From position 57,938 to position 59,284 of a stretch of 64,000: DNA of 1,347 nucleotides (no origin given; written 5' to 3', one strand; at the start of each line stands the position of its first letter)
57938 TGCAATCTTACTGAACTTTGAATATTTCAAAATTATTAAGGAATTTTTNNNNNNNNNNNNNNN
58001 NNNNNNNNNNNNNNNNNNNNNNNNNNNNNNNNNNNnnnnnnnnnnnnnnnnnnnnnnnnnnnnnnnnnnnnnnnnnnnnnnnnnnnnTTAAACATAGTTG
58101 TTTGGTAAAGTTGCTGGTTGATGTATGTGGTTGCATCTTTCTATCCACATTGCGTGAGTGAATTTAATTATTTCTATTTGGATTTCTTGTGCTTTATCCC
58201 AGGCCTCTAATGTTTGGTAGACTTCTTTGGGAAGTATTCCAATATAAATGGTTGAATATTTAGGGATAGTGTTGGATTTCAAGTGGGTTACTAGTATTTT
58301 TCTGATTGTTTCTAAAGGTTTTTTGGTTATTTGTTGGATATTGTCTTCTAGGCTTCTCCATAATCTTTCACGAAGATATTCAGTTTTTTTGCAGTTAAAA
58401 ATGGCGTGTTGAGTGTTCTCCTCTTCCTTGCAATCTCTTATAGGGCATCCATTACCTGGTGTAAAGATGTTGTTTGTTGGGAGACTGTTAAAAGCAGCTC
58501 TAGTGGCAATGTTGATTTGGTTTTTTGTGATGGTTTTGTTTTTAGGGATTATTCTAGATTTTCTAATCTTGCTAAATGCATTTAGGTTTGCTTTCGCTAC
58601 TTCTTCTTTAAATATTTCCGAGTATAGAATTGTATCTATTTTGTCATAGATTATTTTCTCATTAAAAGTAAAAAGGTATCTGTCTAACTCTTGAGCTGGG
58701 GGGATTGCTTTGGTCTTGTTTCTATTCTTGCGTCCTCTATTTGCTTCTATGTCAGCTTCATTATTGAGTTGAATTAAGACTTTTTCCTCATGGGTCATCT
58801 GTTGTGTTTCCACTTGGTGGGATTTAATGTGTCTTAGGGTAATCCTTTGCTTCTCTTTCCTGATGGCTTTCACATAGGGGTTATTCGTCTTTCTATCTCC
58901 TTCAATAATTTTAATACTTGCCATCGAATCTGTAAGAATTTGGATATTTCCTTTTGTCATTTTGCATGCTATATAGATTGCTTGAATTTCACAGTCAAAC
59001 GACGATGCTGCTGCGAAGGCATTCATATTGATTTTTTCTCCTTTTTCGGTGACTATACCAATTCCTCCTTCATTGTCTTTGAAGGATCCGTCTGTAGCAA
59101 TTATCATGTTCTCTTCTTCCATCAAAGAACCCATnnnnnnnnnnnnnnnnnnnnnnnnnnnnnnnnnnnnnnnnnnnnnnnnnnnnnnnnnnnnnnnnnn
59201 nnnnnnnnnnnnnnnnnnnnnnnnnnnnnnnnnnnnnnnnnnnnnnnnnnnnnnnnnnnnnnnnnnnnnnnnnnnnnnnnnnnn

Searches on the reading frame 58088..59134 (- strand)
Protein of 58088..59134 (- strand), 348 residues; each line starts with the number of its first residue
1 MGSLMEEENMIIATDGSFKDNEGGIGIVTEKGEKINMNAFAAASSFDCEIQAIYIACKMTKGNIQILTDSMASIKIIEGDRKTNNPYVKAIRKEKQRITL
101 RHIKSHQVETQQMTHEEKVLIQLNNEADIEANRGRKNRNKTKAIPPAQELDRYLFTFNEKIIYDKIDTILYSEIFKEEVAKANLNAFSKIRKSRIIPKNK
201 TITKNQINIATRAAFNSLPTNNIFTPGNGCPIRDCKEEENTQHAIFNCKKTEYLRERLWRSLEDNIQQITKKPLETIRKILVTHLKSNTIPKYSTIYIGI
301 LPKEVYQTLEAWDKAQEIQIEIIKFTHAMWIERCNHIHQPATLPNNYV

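Call 28: search_protein_families(library=pfam, proteins=[window:58088-59134:-], max_evalue=0.01)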
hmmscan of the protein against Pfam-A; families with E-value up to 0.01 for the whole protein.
window:58088-59134:- (348 aa): 1 family
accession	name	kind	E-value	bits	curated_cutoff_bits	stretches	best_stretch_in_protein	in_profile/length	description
PF00075.30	RNase_H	-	1.5e-08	35.3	25.8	1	8-134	2-139/141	RNase H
